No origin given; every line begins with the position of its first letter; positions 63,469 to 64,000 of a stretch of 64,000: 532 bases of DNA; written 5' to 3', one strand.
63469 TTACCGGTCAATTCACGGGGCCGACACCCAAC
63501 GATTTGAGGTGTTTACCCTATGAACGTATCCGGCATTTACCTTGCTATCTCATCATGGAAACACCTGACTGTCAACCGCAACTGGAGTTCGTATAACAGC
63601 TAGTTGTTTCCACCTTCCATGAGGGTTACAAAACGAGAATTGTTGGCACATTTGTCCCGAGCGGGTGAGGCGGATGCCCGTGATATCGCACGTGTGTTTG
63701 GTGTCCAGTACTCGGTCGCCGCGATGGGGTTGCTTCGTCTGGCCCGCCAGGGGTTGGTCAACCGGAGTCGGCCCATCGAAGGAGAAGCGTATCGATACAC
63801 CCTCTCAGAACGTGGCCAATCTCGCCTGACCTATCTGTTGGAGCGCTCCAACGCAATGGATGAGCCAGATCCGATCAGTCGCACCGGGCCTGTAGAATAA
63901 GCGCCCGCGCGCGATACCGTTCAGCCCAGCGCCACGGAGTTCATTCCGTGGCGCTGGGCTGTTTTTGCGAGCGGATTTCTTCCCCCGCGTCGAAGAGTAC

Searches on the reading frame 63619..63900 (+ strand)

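Call 68: search_protein_families(library=pfam, proteins=[window:63619-63900:+], max_evalue=0.01)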
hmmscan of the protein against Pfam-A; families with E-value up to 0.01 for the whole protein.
window:63619-63900:+ (93 aa): 5 families
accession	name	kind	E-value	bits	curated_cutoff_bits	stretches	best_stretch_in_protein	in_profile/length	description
PF12802.13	MarR_2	-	0.00035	21.1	27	1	8-51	10-54/61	MarR family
PF01047.28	MarR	-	0.0022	18.3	24.6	1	7-51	7-51/59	MarR family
PF01978.25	TrmB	-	0.0024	18.1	25.6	1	12-51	17-56/68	Sugar-specific transcriptional regulator TrmB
PF13463.12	HTH_27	-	0.0042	17.8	22.2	1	6-66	6-68/68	Winged helix DNA-binding domain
PF22798.2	DUF5817_CT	-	0.008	16.4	29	0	9-51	7-49/54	DUF5817, C-terminal domain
